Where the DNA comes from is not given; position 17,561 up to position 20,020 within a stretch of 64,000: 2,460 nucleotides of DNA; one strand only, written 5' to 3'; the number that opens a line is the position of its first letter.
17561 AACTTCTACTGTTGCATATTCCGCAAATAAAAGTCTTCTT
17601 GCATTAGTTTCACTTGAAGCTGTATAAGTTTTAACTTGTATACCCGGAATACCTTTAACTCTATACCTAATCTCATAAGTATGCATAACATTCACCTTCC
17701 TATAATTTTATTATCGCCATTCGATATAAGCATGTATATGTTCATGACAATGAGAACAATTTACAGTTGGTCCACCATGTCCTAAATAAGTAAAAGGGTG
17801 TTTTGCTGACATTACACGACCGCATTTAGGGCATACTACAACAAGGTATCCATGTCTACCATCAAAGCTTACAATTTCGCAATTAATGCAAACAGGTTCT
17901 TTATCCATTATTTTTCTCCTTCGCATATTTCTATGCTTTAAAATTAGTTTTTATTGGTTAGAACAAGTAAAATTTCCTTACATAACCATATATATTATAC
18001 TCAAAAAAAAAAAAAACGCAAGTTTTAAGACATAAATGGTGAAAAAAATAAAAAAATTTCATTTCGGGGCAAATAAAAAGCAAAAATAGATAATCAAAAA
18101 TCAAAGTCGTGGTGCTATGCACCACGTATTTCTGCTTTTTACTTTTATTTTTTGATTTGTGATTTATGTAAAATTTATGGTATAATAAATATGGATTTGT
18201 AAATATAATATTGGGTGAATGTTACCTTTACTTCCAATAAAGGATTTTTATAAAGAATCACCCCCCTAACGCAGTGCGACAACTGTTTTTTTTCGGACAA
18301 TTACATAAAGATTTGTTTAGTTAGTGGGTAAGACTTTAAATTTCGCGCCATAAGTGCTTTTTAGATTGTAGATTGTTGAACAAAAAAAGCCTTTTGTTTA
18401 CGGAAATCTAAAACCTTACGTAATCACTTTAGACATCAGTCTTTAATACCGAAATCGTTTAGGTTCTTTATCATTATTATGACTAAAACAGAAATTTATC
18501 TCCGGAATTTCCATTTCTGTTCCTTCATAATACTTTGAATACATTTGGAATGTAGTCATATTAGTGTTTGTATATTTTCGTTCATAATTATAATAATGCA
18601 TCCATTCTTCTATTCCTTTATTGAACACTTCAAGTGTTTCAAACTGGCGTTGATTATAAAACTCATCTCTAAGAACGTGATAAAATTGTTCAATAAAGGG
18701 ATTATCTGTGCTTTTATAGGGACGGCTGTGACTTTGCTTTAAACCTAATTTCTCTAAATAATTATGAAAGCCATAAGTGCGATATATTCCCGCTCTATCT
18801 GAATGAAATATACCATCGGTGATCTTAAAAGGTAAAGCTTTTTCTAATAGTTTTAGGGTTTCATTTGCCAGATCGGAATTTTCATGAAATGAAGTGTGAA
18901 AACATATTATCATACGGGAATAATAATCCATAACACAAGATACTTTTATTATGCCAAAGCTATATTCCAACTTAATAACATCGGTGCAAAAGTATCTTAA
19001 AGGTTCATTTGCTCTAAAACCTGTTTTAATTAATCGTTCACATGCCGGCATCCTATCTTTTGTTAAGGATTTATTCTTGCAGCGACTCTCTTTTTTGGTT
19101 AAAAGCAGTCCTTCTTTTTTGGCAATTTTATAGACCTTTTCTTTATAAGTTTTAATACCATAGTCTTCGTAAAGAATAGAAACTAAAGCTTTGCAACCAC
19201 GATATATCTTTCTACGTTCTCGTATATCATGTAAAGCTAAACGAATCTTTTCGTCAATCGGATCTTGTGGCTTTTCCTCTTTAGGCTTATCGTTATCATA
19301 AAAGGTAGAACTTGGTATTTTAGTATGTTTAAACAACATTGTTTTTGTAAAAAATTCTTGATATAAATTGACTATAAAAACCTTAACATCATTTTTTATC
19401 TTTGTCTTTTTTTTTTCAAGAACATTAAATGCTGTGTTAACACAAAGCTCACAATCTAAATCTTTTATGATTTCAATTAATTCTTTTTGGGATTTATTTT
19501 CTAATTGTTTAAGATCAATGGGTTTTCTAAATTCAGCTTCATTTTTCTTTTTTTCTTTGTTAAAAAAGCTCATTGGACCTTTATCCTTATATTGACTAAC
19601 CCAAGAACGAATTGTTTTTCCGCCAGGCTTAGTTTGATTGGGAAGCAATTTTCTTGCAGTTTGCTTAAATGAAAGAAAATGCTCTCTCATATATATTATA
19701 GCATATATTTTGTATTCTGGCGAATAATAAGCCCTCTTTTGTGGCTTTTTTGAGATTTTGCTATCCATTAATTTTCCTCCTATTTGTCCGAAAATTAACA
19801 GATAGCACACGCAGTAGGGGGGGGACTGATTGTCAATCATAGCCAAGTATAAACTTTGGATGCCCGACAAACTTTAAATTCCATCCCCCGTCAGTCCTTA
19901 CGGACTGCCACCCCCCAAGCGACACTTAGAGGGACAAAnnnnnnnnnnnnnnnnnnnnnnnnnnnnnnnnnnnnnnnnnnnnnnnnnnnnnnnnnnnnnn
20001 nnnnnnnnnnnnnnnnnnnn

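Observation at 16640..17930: Cluster of four tiny genes (two paralogous four-Cys zinc ribbons, a 51-aa protein, a small membrane protein) next to an IS element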

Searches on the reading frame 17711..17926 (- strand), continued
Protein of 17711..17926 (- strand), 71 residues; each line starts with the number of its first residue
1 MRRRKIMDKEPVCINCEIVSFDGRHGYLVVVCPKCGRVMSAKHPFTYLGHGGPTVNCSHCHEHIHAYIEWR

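Call 75: fold_search(model_id=the predicted structure, library=viral)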
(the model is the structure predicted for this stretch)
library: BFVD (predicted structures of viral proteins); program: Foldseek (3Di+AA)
matches with E <= 10: 899; with E <= 0.001: 0
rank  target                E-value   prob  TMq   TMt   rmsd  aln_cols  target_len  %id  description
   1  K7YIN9                1.3e-01  0.63  0.40  0.37   8.0        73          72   12  Uncharacterized protein [Serratia phage phiMAM1]
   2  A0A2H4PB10            2.6e-01  0.89  0.43  0.53   5.3        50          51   16  Uncharacterized protein [Lactobacillus phage Lenus]
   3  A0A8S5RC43            2.8e-01  0.44  0.32  0.32   6.9        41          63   20  Zinc-ribbon domain protein [virus sp. ctmTa7]
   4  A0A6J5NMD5            2.9e-01  0.21  0.32  0.11  11.8        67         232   15  Uncharacterized protein [uncultured Caudovirales phage]
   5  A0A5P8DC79            3.3e-01  0.72  0.44  0.27   7.9        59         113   15  Uncharacterized protein [Mycobacterium phage Smooch]
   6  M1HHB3                4.7e-01  0.77  0.41  0.06   6.6        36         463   25  (no name in the UniProt tables at hand)
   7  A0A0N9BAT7            4.7e-01  0.60  0.36  0.47   4.1        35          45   23  Uncharacterized protein [Lactococcus phage GE1]
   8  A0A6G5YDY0            5.3e-01  0.57  0.42  0.28   8.9        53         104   15  (no name in the UniProt tables at hand)
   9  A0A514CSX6            5.6e-01  0.35  0.36  0.21   9.7        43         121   19  Transcriptional repressor NrdR-like N-terminal domain-containing protein [Achromobacter phage Motura]
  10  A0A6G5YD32            5.6e-01  0.15  0.32  0.32  18.1        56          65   16  (no name in the UniProt tables at hand)
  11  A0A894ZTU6            5.9e-01  0.60  0.36  0.36   2.3        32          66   19  I8L [African swine fever virus]
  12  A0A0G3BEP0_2          5.9e-01  0.18  0.34  0.03  13.7        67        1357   13  Genome polyprotein [Ampivirus A1]
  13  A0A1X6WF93            6.3e-01  0.69  0.38  0.38   2.9        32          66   19  (no name in the UniProt tables at hand)
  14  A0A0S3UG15            6.3e-01  0.66  0.46  0.38   4.6        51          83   24  Uncharacterized protein [Pseudomonas phage phiR18]
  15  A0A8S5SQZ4            6.3e-01  0.44  0.47  0.51  10.4        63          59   14  Uncharacterized protein [Siphoviridae sp. ctLdn10]
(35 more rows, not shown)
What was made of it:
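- On Zinc-ribbon fold (generic, C4 with two knuckles): The best BFVD Foldseek hit is E=0.13 (call 75).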

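Call 81: search_solved_structures(query=A1, max_evalue=1)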
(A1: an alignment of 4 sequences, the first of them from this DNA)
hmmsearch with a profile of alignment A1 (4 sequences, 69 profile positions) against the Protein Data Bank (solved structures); distinct sequences matched with E-value up to 1: 16.
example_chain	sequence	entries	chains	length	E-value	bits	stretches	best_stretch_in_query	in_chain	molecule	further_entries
6ty0_A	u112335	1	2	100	0.011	19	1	21-61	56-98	p1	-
6xv2_A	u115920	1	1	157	0.012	19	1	25-62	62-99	p1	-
2i13_A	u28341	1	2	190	0.043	17.2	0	26-61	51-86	Aart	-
2y6e_A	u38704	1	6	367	0.043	17.2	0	24-52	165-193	UBIQUITIN CARBOXYL-TERMINAL HYDROLASE 4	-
1mey_C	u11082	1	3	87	0.072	16.5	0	26-42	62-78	CONSENSUS ZINC FINGER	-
2apo_B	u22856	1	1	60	0.15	15.5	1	19-52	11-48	Ribosome biogenesis protein Nop10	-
2aqc_A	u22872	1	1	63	0.17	15.2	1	19-52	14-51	Ribosome biogenesis protein Nop10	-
2dlq_A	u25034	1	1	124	0.36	14.2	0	20-41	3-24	GLI-Kruppel family member HKR3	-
3mqk_B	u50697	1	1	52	0.37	14.2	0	25-51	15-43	Ribosome biogenesis protein Nop10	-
2rfk_B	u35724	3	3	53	0.38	14.1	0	25-51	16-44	Ribosome biogenesis protein Nop10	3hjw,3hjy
2ey4_E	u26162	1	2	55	0.39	14.1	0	25-51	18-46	Ribosome biogenesis protein Nop10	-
8oyp_A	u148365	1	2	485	0.43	14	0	24-44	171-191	Ubiquitin carboxyl-terminal hydrolase 11,Response regulator FrzS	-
8t4r_A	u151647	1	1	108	0.55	13.6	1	20-63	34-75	V(D)J recombination-activating protein 2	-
2hvy_C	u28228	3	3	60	0.57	13.6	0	25-51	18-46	Ribosome biogenesis protein Nop10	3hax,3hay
3lwo_B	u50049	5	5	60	0.57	13.6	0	25-51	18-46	Ribosome biogenesis protein Nop10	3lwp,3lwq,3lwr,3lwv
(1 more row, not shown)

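Call 83: search_protein_families(library=pfam, proteins=[P0011, P0009], max_evalue=1)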
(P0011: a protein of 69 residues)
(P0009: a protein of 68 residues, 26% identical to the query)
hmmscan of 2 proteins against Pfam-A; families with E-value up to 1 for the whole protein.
P0011 (69 aa): 0 families

P0009 (68 aa): 0 families

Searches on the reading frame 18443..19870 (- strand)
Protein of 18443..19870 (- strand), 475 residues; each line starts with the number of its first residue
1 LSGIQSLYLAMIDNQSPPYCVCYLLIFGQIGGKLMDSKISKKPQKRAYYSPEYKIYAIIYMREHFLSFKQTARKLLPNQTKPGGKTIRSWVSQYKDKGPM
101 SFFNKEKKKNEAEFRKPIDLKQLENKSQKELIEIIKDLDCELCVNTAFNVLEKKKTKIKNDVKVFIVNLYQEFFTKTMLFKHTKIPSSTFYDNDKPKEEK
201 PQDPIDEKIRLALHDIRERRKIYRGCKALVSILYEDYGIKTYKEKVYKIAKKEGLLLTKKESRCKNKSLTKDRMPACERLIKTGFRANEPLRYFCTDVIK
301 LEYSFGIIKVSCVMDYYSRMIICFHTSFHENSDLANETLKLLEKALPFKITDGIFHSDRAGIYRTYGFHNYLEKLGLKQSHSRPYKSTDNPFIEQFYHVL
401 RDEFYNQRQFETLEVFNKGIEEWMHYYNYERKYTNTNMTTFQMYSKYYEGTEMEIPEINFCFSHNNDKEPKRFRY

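Call 4: search_protein_families(library=pfam, proteins=[window:18443-19870:-], max_evalue=1)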
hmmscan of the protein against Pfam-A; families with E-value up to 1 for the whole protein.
window:18443-19870:- (475 aa): 4 families
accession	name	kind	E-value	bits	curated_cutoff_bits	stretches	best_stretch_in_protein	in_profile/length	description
PF13683.12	rve_3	-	6e-13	48.8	26.5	1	376-434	2-60/67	Integrase core domain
PF00665.32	rve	-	1e-10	42.2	32.6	1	288-387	2-102/102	Integrase core domain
PF13333.12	rve_2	-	1.5e-07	31.9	22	1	394-441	1-49/56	Integrase core domain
PF20867.3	UVSSA_N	-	0.0078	16.3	23.8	1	121-183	18-78/142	UVSSA N-terminal domain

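Call 78: search_protein_families(library=ncbifam, proteins=[window:18443-19840:-], max_evalue=0.01)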
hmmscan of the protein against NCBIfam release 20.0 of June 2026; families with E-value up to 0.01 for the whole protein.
window:18443-19840:- (465 aa): 4 families
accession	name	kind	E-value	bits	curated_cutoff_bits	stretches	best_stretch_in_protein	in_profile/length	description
NF033516.0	transpos_IS3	equivalog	9.5e-56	189.6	160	1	42-430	1-364/369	IS3 family transposase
NF033577.2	transpos_IS481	equivalog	5.3e-24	85.2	224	1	182-427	47-276/284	IS481 family transposase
NF033546.1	transpos_IS21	equivalog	3.1e-06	26.9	160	1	355-423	202-272/294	IS21 family transposase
NF033545.0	transpos_IS630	equivalog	0.00018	21.1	100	0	319-417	203-298/299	IS630 family transposase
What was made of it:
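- Checked: An IS3-family transposase gene lies beside the cluster (call 78: NF033516, 189.6 bits against a cut-off of 160).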
